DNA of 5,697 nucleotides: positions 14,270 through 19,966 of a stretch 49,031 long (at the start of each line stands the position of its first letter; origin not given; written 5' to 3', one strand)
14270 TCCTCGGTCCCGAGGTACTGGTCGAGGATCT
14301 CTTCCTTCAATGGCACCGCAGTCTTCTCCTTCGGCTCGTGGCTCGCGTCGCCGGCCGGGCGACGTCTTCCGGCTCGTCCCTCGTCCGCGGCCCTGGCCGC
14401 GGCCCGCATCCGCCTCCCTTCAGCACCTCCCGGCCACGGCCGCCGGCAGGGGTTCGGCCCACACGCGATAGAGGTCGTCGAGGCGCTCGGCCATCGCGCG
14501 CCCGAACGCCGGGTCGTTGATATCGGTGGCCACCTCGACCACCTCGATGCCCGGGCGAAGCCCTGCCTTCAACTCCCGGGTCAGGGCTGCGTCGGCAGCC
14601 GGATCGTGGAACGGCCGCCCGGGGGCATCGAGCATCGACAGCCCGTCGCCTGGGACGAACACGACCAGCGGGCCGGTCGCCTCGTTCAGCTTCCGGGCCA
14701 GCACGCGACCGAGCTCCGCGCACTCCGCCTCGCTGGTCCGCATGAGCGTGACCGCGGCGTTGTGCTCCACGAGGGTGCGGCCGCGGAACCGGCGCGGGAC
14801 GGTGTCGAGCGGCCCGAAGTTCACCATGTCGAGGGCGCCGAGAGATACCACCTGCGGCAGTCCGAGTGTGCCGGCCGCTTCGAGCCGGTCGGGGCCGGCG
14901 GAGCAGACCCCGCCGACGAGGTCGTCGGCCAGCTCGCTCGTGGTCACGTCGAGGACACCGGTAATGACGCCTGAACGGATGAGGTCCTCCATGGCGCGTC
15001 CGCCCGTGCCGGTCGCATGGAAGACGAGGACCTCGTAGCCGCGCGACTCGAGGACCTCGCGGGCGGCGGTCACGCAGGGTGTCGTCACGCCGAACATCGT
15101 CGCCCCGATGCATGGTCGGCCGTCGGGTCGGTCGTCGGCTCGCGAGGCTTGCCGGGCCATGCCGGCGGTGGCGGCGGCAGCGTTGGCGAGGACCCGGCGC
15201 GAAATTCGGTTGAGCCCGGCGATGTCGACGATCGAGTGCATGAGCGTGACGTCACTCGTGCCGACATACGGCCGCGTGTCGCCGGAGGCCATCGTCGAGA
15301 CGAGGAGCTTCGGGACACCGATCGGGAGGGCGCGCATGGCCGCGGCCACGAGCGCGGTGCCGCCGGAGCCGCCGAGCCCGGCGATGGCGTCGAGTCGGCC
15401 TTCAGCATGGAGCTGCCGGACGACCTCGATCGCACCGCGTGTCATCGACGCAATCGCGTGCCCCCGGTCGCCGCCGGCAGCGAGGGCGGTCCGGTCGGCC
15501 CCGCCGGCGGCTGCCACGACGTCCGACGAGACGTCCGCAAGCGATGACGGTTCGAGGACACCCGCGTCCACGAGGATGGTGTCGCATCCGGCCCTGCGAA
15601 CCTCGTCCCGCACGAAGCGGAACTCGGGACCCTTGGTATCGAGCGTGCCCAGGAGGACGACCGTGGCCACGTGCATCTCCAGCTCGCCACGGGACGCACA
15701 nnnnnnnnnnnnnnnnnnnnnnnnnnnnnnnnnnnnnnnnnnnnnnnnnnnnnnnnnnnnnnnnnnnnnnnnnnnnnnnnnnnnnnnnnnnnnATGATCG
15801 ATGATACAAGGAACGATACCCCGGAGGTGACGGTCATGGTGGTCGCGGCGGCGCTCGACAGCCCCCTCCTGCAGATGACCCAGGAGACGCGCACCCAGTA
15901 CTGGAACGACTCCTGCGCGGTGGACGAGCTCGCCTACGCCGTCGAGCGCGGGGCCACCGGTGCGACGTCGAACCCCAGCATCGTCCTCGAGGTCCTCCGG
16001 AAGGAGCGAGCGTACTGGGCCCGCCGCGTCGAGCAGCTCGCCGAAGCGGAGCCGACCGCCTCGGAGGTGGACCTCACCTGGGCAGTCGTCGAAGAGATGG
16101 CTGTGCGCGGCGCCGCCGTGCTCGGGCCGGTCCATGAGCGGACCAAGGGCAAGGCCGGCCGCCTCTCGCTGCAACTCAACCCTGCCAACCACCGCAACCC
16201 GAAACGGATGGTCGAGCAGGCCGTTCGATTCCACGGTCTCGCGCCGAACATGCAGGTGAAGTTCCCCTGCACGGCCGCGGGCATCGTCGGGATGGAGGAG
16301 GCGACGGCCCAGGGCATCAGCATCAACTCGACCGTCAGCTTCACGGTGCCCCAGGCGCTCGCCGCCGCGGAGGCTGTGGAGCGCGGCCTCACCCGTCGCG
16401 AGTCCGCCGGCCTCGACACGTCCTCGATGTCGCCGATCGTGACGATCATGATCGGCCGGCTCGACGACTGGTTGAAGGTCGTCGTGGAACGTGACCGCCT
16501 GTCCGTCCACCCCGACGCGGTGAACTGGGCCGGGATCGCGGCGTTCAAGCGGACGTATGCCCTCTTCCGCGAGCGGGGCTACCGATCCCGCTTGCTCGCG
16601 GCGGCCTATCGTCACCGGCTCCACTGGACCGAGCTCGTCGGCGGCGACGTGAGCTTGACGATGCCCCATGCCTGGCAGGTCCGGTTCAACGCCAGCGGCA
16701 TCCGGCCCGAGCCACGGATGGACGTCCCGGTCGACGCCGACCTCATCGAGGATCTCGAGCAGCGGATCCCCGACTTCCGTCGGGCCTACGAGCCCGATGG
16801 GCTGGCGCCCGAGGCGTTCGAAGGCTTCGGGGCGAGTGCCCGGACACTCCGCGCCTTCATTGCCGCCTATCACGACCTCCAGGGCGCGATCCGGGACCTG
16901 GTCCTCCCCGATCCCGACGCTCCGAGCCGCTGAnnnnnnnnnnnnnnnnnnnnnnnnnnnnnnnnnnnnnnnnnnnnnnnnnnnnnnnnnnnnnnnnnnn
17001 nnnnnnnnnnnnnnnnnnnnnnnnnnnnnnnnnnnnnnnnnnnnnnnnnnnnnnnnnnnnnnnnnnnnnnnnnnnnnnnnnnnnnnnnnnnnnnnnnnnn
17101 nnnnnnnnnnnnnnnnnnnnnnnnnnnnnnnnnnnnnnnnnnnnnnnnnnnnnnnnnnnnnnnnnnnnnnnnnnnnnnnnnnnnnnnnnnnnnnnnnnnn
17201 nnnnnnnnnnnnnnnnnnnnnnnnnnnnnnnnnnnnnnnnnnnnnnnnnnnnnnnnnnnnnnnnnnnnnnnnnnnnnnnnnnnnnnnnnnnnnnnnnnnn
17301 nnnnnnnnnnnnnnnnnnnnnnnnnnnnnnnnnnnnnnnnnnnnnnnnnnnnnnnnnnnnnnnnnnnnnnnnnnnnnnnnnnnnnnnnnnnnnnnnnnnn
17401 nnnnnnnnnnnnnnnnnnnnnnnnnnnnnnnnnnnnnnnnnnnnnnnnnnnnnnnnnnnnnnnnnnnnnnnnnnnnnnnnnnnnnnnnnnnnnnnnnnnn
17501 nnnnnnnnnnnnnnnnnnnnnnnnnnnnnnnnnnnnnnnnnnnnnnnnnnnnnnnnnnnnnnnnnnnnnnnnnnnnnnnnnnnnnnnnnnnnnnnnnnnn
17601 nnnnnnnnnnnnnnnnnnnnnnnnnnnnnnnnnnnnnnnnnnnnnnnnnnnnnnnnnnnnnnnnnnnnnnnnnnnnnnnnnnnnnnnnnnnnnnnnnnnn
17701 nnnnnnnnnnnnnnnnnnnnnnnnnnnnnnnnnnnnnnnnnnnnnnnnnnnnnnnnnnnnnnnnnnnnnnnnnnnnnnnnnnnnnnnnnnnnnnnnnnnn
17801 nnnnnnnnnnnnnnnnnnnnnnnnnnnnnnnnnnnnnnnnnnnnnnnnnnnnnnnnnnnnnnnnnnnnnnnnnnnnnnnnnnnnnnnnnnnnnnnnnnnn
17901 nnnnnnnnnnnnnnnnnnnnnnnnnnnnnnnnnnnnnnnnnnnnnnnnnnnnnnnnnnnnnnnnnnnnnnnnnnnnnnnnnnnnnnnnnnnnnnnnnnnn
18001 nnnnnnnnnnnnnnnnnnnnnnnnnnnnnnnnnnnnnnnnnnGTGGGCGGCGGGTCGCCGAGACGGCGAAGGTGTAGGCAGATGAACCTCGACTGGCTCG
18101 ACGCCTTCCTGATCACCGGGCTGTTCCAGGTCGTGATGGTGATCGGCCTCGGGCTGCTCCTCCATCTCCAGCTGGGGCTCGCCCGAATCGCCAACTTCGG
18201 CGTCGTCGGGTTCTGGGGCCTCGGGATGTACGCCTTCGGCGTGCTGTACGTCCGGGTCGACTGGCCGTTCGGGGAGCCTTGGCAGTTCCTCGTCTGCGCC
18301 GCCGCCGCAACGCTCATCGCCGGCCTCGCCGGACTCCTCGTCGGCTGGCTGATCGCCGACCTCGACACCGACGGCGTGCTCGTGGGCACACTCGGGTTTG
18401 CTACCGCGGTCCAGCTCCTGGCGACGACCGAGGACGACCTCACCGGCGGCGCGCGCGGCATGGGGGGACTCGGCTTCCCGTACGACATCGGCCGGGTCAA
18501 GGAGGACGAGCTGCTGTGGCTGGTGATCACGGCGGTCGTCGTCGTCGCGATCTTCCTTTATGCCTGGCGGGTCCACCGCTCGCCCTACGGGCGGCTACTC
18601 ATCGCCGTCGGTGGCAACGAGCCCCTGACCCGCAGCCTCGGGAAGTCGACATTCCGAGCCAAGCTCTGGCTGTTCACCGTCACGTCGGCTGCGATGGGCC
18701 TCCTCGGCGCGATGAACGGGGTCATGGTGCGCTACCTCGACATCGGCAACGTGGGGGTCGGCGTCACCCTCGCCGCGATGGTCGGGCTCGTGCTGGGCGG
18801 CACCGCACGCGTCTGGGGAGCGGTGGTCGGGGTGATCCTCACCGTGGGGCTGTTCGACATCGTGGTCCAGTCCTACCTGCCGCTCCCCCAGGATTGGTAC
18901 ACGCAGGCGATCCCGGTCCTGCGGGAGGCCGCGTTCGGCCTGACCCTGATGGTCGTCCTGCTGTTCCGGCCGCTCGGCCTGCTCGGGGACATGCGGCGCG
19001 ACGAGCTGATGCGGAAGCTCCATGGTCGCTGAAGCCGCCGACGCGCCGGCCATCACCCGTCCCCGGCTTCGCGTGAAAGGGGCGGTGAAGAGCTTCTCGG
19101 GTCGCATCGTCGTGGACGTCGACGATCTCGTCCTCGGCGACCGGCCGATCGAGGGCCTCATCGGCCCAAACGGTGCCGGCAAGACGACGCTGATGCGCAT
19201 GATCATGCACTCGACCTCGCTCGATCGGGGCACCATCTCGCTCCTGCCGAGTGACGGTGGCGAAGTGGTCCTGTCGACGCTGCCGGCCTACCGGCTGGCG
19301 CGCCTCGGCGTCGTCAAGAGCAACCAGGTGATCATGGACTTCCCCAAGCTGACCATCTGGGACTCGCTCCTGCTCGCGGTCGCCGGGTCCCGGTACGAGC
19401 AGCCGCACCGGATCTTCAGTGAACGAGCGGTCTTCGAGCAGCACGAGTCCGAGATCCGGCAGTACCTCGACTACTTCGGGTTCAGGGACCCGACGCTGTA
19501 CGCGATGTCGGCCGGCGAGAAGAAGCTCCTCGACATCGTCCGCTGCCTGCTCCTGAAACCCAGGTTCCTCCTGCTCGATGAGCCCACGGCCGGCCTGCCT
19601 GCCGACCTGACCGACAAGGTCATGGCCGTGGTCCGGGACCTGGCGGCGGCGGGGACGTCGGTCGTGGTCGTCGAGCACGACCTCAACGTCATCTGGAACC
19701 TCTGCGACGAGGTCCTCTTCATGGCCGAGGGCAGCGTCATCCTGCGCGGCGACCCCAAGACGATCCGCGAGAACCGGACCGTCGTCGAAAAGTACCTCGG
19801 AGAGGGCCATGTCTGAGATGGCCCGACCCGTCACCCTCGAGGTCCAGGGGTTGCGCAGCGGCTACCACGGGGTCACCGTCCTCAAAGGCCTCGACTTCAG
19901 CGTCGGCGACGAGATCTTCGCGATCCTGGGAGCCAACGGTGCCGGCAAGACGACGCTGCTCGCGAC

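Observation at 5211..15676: Nine-gene coupled operon joining three phosphotransfer-type proteins to a molybdenum hydroxylase and ring-opening/redox enzymes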

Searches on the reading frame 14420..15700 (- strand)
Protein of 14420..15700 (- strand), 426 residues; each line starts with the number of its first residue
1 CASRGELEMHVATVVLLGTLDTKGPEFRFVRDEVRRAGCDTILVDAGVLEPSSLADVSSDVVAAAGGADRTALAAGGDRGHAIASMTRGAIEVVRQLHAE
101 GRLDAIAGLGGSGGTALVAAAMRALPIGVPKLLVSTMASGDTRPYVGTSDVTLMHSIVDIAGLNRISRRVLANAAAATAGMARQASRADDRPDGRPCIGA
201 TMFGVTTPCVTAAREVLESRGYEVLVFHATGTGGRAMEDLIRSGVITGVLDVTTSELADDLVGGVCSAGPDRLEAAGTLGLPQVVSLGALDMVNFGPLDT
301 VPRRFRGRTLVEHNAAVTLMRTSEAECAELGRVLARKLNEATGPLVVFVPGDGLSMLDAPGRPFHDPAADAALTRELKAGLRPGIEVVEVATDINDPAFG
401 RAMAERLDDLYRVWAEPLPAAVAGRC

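Call 6: search_protein_families(library=pfam, proteins=[window:14420-15700:-], max_evalue=0.01)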
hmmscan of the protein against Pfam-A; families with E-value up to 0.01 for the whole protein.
window:14420-15700:- (426 aa): 2 families
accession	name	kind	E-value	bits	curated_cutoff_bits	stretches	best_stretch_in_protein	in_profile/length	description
PF23189.1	UPF0261_C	-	4.1e-93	311.1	27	1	195-410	1-217/218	Uncharacterised protein family (UPF0261) C-terminal domain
PF06792.17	UPF0261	-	1.2e-64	218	27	1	13-185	2-174/176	Uncharacterised protein family (UPF0261) N-terminal domain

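Call 7: search_protein_families(library=ncbifam, proteins=[window:14420-15676:-], max_evalue=0.01)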
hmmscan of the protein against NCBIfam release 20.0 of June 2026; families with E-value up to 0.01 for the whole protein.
window:14420-15676:- (418 aa): 4 families
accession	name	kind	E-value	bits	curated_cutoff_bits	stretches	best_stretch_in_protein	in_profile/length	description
NF002674.0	PRK02399.1-2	subfamily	5.6e-166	552.3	335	1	4-404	3-402/410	hypothetical protein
NF002673.0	PRK02399.1-1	equivalog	1.5e-139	465.4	520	1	4-403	3-399/404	hypothetical protein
NF002675.0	PRK02399.1-3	equivalog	1.1e-124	416.2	648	1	7-402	5-395/398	hypothetical protein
NF002676.0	PRK02399.1-4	equivalog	2e-96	323.4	556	1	4-401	5-402/415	hypothetical protein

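Call 14: search_solved_structures(query=window:14420-15676:-, max_evalue=0.01)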
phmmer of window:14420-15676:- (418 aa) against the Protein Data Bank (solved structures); distinct sequences matched with E-value up to 0.01: 4.
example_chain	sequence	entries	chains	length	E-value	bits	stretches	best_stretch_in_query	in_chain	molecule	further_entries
3wry_A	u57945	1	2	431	1e-96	327.8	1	6-397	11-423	Tm-1 protein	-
3wrw_A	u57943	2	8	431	1.8e-96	327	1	6-397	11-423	Tm-1 protein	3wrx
9mpy_A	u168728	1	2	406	1.7e-71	244.8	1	5-396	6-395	UPF0261 domain-containing protein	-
3wrv_A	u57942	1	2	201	6.9e-30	107.8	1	6-174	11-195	Tm-1 protein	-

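Call 70: search_solved_structures(query=window:14420-15676:-, max_evalue=1e-40, show_alignments=3)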
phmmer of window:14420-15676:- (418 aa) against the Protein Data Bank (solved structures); distinct sequences matched with E-value up to 1e-40: 3.
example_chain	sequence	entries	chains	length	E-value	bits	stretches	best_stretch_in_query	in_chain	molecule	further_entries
3wry_A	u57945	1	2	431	1e-96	327.8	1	6-397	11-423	Tm-1 protein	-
3wrw_A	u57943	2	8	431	1.8e-96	327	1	6-397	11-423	Tm-1 protein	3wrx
9mpy_A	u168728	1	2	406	1.7e-71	244.8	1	5-396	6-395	UPF0261 domain-containing protein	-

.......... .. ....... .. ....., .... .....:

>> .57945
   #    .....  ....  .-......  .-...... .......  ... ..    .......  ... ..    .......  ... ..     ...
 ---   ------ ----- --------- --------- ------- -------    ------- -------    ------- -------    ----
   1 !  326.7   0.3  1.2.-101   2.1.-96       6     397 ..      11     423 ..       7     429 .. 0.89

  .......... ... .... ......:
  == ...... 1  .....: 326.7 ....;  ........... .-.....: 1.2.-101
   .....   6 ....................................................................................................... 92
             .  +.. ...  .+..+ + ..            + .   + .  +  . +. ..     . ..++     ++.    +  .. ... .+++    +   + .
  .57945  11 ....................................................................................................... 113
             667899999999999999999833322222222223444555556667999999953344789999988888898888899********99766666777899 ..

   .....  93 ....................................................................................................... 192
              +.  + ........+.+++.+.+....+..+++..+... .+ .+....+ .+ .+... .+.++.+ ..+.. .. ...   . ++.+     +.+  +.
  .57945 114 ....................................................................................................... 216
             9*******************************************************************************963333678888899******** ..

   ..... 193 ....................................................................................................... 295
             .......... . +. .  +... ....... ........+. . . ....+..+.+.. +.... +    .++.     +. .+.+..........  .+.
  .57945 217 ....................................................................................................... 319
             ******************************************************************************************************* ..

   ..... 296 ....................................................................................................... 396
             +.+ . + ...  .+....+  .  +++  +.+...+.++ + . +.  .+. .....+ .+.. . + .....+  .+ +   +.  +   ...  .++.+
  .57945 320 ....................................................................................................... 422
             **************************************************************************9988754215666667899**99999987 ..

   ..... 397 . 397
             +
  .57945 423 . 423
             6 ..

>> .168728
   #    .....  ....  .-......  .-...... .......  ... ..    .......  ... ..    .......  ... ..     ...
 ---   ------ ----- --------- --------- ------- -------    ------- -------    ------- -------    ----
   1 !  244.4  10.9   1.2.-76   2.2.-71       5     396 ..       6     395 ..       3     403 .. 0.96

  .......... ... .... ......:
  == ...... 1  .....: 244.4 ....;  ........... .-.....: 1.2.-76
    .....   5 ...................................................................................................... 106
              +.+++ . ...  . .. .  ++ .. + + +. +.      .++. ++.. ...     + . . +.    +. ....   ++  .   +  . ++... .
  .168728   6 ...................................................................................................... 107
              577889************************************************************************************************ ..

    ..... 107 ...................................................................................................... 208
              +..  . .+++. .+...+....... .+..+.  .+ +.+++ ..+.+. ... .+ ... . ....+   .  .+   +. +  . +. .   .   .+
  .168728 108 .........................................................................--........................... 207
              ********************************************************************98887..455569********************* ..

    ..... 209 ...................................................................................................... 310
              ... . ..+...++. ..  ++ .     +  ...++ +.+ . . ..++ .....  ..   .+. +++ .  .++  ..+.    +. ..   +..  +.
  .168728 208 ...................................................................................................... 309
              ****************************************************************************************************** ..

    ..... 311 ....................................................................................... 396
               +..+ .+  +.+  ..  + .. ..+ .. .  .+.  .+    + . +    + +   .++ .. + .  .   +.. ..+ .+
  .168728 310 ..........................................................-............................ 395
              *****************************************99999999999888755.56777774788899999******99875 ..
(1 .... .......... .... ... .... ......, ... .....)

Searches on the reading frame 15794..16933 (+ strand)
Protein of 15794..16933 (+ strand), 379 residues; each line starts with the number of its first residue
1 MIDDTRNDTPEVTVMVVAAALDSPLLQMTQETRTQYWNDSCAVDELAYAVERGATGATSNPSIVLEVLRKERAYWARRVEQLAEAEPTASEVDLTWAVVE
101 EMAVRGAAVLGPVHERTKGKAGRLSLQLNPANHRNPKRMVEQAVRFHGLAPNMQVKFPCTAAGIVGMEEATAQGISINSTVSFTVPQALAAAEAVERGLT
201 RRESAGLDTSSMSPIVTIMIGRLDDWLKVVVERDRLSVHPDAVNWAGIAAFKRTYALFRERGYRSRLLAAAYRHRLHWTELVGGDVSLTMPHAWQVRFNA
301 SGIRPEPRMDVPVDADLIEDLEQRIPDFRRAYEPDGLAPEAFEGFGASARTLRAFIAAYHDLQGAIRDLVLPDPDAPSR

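Call 10: search_protein_families(library=pfam, proteins=[window:15794-16933:+], max_evalue=0.001)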
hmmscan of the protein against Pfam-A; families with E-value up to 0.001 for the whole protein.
window:15794-16933:+ (379 aa): 1 family
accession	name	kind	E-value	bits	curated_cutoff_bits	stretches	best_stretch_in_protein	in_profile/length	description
PF00923.25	TAL_FSA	-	7.6e-33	114.5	27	1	37-301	2-235/285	Transaldolase/Fructose-6-phosphate aldolase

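Call 79: search_protein_families(library=ncbifam, proteins=[window:15794-16933:+], max_evalue=0.00001)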
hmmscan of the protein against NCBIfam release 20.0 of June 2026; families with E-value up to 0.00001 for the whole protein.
window:15794-16933:+ (379 aa): 9 families
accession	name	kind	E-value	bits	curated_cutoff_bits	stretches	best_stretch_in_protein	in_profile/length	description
NF002881.0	PRK03343.1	subfamily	5.7e-31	107.9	367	1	45-267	30-252/370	transaldolase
TIGR00876.1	tal_mycobact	equivalog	1.5e-21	77.1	233.75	1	54-260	29-234/350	transaldolase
NF007080.0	PRK09533.1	equivalog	5.6e-20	70.8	712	1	50-231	34-216/949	bifunctional transaldolase/phosoglucose isomerase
NF003026.0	PRK03903.1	equivalog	9.6e-17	61.1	344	1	54-235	30-201/323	transaldolase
TIGR00874.1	talAB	equivalog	8.5e-11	41.8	396.2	1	55-291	28-243/317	transaldolase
TIGR00875.1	fsa_talC_mipB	equivalog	6.3e-10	38.8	245.95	1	134-194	61-121/213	fructose-6-phosphate aldolase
NF008965.0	PRK12309.1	equivalog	5.2e-08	32.3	550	1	88-290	67-249/392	transaldolase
NF009001.0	PRK12346.1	subfamily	2.7e-07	30.5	439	1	56-289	30-242/316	transaldolase A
NF009296.0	PRK12653.1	subfamily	9.8e-07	28.8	306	0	107-194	40-123/220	fructose-6-phosphate aldolase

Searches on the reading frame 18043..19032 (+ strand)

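Call 10: search_protein_families(library=pfam, proteins=[window:18043-19032:+], max_evalue=0.001)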
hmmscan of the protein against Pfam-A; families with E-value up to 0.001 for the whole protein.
window:18043-19032:+ (329 aa): 1 family
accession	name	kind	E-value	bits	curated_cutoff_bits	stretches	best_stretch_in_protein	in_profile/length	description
PF02653.21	BPD_transp_2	-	2.5e-28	99.4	26.8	1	26-285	5-256/269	Branched-chain amino acid transport system / permease component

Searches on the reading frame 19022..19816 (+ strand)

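Call 10: search_protein_families(library=pfam, proteins=[window:19022-19816:+], max_evalue=0.001)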
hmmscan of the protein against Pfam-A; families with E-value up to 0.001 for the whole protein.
window:19022-19816:+ (264 aa): 2 families
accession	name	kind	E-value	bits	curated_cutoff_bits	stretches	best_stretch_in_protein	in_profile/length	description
PF00005.33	ABC_tran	-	6.7e-20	72.5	25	1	44-190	14-137/137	ABC transporter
PF13304.12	AAA_21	-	3.2e-09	37.7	27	0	158-222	234-301/304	AAA domain, putative AbiEii toxin, Type IV TA system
